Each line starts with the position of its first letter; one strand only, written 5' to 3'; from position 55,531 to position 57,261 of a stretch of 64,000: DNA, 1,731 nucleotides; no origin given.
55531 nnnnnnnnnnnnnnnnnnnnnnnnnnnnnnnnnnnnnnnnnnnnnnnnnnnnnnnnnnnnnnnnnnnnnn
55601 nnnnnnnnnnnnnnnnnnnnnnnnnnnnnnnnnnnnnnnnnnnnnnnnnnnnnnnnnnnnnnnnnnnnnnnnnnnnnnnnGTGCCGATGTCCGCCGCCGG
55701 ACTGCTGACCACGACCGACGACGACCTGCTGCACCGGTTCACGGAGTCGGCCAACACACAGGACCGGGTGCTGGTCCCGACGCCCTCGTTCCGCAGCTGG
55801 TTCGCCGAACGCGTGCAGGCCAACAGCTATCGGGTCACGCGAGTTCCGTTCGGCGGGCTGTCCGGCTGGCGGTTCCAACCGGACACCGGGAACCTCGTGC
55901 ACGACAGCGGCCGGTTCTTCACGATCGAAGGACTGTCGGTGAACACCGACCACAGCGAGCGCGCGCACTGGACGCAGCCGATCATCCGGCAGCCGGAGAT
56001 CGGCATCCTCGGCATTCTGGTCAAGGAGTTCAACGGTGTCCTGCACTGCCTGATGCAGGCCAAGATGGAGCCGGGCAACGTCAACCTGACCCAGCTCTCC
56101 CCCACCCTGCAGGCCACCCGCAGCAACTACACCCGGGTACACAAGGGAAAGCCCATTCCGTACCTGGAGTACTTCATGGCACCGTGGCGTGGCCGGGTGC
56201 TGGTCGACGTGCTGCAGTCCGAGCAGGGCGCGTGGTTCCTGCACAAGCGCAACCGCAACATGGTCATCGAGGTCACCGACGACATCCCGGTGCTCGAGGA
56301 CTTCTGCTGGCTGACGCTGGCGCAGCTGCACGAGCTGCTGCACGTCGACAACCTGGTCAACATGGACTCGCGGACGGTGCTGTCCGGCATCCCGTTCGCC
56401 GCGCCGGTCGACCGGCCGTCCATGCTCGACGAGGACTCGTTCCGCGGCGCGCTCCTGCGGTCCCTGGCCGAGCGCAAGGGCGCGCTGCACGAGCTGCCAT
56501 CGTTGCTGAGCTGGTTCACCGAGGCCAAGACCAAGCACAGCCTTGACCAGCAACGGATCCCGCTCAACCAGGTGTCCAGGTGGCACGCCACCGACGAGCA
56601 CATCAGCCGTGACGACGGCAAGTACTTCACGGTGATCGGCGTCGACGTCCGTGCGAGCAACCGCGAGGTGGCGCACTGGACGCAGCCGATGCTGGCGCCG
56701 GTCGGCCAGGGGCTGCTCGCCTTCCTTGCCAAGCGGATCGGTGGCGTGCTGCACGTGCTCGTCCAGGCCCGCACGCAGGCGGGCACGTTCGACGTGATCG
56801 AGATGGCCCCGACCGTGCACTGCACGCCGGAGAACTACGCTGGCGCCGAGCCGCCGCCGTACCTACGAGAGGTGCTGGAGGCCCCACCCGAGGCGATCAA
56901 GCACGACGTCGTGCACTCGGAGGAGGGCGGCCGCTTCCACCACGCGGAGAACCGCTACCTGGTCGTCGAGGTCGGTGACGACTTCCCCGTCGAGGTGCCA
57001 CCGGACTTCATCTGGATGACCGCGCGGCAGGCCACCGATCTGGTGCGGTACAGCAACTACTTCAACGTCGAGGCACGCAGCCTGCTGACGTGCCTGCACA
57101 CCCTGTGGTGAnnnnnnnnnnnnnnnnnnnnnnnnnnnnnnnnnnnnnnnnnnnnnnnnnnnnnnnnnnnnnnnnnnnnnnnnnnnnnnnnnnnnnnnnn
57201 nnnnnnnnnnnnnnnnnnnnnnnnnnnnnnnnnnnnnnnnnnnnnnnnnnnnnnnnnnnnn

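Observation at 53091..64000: Edge of a rearranged rifamycin-type (ansamycin) cluster, probably making a new congener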

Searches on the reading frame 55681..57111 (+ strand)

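Call 4: search_protein_families(library=pfam, proteins=[window:55681-57111:+])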
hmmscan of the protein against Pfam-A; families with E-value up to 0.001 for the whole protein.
window:55681-57111:+ (476 aa): 1 family
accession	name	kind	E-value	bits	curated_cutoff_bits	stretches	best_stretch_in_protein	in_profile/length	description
PF03559.20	Hexose_dehydrat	-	2.3e-163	540.3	25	2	36-236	3-202/203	NDP-hexose 2,3-dehydratase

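Call 46: search_protein_families(library=ncbifam, proteins=[window:55681-57111:+], max_evalue=0.00001)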
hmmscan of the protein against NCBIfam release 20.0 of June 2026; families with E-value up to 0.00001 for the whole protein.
window:55681-57111:+ (476 aa): 0 families
